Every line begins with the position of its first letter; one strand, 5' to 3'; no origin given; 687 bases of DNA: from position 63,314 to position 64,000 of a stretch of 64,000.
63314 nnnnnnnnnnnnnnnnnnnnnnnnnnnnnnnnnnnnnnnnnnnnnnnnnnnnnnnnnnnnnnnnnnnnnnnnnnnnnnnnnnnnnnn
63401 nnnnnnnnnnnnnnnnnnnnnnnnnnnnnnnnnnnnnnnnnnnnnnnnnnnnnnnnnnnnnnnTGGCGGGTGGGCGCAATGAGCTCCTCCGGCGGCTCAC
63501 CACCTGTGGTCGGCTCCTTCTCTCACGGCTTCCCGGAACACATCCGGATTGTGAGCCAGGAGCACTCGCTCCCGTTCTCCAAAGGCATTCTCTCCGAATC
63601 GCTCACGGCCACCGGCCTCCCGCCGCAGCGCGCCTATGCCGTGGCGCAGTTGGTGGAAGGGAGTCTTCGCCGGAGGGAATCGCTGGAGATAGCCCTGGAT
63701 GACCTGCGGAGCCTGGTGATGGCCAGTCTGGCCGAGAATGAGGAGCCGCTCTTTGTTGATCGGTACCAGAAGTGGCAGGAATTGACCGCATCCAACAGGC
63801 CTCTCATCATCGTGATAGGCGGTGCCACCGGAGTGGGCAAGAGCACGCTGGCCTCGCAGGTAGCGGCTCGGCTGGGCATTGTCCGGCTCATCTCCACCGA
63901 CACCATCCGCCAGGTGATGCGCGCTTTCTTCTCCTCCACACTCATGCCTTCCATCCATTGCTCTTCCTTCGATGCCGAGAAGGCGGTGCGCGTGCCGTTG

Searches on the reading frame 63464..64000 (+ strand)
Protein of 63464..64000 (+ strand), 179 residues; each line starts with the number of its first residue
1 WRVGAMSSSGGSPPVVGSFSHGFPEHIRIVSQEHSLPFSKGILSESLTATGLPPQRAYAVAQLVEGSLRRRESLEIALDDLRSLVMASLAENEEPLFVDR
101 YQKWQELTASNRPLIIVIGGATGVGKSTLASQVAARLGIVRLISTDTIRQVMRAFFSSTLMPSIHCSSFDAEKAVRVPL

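Call 45: search_protein_families(library=ncbifam, proteins=[window:63464-64000:+], max_evalue=0.001)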
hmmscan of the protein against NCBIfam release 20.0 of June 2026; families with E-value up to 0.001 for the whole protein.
window:63464-64000:+ (179 aa): 8 families
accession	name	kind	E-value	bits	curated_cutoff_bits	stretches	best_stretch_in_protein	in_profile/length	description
NF003259.0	PRK04220.1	equivalog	2.4e-49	168.4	343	1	26-177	5-156/306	2-phosphoglycerate kinase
NF008994.0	PRK12337.1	equivalog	9.1e-45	153.1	603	1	32-175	181-324/492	2-phosphoglycerate kinase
NF008995.0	PRK12338.1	equivalog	1.5e-17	64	434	1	112-176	3-67/319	hypothetical protein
NF008996.1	PRK12339.1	equivalog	6.2e-07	29.3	250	1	115-173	2-58/193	mevalonate-3-phosphate 5-kinase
TIGR02173.1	cyt_kin_arch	equivalog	0.00016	21.8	102.1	1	114-152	1-38/169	(d)CMP kinase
NF005252.0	PRK06762.1-3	equivalog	0.00027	20.8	258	1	106-152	4-51/189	hypothetical protein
NF010004.0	PRK13477.1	equivalog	0.00053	18.5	524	1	110-142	282-314/514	bifunctional pantoate--beta-alanine ligase/(d)CMP kinase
NF005255.0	PRK06762.2-2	equivalog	0.00074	19.5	140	0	115-152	5-43/163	hypothetical protein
